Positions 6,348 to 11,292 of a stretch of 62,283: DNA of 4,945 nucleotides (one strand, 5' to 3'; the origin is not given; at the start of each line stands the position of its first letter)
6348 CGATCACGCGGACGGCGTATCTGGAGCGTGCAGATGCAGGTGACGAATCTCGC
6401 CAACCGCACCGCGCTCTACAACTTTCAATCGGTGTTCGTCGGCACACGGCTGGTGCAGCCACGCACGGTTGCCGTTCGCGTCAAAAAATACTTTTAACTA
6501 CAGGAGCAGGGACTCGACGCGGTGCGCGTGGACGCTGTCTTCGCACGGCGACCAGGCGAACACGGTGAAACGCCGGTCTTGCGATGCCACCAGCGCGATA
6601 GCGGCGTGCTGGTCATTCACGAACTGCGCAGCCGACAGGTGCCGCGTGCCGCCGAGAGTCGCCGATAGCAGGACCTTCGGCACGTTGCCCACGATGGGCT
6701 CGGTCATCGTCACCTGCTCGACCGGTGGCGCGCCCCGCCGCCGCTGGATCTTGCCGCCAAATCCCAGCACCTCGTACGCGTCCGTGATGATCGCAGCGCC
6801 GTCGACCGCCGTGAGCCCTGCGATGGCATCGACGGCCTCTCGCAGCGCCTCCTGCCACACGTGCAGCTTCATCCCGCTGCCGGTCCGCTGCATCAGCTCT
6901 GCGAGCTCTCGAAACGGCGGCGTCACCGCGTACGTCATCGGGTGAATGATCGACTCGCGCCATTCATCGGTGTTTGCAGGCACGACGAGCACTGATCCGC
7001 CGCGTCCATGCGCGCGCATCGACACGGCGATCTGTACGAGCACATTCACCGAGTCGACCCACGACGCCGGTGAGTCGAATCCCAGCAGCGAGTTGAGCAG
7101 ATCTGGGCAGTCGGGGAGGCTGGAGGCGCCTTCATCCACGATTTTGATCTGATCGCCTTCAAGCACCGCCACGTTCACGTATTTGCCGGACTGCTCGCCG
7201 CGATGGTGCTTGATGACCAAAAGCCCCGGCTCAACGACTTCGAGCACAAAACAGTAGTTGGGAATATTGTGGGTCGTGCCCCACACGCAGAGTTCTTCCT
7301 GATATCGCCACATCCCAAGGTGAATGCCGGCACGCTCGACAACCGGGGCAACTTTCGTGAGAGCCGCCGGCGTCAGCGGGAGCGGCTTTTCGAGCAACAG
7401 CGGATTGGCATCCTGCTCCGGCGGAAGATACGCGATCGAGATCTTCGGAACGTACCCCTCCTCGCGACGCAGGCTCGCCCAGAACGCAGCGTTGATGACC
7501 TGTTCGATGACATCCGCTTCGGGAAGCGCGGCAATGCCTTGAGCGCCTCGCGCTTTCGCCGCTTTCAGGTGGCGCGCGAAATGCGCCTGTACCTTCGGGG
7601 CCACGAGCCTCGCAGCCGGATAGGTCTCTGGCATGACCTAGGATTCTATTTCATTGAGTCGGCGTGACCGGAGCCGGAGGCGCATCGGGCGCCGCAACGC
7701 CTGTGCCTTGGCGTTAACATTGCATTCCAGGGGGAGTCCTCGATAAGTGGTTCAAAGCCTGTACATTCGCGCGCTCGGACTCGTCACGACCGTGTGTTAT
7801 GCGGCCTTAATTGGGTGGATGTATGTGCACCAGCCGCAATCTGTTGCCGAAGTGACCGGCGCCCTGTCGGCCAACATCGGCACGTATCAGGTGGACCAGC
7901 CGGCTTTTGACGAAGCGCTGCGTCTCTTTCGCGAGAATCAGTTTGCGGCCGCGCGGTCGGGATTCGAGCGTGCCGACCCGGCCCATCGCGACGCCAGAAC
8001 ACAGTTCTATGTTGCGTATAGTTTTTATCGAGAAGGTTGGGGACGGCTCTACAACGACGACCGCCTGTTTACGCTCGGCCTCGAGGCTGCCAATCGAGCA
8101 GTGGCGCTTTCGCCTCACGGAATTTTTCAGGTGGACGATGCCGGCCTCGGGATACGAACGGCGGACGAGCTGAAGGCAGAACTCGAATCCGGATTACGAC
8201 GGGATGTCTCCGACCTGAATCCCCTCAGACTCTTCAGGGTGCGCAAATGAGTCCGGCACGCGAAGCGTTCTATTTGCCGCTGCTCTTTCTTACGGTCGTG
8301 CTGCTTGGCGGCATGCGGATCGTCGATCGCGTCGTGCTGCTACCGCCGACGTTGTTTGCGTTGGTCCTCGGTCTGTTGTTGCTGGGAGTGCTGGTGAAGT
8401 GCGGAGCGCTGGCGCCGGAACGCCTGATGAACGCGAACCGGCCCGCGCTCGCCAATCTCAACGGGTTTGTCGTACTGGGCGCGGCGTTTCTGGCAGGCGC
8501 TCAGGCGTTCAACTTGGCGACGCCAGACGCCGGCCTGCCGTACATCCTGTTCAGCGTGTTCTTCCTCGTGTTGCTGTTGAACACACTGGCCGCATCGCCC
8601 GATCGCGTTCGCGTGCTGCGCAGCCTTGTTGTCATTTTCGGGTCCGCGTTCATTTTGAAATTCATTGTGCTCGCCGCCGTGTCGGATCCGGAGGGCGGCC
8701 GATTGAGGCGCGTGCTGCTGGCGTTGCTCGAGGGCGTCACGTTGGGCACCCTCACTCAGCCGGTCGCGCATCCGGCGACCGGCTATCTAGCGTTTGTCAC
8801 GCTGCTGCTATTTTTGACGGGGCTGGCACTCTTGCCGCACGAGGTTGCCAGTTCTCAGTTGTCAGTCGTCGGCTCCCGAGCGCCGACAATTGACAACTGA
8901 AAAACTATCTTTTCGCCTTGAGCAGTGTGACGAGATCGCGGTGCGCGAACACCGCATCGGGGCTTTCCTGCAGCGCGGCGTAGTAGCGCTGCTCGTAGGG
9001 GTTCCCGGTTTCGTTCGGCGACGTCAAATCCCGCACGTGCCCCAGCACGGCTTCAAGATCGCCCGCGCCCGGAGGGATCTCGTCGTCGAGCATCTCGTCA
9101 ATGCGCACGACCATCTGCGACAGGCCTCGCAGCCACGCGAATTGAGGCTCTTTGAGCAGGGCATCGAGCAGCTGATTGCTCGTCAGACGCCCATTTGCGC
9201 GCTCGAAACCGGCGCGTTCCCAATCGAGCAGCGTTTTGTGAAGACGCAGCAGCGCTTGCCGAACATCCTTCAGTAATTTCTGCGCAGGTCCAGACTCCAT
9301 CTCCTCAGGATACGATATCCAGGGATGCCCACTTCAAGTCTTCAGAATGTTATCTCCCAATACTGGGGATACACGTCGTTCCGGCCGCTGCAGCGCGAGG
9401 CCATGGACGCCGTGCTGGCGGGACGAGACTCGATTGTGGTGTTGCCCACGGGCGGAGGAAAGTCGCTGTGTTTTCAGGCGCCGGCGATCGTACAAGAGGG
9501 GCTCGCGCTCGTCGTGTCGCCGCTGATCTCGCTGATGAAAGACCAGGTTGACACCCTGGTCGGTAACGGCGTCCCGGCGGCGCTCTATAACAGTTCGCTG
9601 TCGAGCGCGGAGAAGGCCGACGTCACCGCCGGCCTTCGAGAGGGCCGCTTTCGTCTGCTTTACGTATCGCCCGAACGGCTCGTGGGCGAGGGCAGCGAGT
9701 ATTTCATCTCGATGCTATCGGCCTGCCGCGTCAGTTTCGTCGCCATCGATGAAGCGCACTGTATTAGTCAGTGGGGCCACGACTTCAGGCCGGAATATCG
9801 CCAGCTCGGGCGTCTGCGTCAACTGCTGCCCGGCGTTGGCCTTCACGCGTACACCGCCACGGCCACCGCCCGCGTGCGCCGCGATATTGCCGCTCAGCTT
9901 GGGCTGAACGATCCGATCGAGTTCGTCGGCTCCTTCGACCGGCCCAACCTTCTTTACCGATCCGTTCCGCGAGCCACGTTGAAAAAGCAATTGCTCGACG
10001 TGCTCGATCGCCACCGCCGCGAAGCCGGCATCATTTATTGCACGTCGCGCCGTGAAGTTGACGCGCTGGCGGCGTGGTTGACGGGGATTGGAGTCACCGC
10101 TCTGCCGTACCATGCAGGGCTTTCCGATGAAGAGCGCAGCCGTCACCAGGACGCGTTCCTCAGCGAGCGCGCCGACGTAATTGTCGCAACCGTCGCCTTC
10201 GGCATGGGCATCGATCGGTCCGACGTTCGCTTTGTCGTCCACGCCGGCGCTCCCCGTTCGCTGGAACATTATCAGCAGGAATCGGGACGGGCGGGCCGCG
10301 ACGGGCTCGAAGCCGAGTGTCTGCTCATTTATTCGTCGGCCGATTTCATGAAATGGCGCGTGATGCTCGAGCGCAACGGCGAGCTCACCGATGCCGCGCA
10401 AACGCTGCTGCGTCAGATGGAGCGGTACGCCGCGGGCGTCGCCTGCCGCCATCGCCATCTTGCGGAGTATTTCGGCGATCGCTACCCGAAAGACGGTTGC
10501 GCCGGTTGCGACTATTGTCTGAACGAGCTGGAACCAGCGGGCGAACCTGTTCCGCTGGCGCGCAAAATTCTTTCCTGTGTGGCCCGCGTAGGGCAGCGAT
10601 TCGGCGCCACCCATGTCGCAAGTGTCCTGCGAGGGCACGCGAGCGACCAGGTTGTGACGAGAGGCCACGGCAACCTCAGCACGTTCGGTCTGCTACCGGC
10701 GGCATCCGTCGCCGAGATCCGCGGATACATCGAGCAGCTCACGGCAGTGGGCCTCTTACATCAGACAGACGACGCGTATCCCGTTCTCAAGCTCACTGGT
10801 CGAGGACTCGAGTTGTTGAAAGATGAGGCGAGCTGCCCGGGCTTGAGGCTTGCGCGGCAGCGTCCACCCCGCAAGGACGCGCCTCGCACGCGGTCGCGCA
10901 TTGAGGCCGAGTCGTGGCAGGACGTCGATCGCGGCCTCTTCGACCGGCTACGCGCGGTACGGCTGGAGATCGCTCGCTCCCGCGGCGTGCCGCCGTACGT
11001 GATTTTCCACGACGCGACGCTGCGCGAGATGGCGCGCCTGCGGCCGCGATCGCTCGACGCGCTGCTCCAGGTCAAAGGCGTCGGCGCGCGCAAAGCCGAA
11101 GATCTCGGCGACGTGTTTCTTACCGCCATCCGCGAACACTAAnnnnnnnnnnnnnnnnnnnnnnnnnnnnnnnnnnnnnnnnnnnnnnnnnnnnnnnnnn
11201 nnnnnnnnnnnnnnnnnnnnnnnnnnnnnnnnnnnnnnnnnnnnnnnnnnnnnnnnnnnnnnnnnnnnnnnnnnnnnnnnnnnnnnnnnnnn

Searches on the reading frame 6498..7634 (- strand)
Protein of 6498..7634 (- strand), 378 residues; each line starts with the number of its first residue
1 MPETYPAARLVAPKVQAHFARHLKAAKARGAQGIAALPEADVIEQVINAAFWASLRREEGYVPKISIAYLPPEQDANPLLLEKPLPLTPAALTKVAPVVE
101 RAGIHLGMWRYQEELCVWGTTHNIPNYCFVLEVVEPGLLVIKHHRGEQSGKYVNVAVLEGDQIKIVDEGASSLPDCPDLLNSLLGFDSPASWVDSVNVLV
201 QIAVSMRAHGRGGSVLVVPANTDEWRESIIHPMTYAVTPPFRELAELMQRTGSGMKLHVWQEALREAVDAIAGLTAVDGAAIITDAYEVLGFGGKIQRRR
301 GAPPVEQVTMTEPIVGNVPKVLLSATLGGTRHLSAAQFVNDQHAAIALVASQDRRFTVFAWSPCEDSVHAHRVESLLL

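Call 78: search_protein_families(library=pfam, proteins=[window:6498-7634:-], max_evalue=0.00001)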
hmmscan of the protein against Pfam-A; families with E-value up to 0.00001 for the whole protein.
window:6498-7634:- (378 aa): 1 family
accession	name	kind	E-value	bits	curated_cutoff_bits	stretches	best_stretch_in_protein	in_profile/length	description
PF21751.2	DACNV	-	1.1e-29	102.9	27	1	34-122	3-98/98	Probable sensor domain DACNV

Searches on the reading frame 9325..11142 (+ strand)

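Call 78: search_protein_families(library=pfam, proteins=[window:9325-11142:+], max_evalue=0.00001)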
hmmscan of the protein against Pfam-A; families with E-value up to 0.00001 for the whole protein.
window:9325-11142:+ (605 aa): 5 families
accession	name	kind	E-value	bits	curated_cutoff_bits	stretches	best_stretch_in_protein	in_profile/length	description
PF09382.16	RQC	-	4.6e-24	84.9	23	1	412-502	11-101/114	RQC domain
PF00570.28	HRDC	-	2.9e-23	82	23.8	1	536-602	2-68/68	HRDC domain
PF00270.35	DEAD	-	3.6e-22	79.3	26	1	20-183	1-162/167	DEAD/DEAH box helicase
PF00271.37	Helicase_C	-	1.3e-20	74.1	23.5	1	221-327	4-110/110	Helicase conserved C-terminal domain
PF16124.10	RecQ_Zn_bind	-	1.3e-11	45.5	25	1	339-399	2-66/66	RecQ zinc-binding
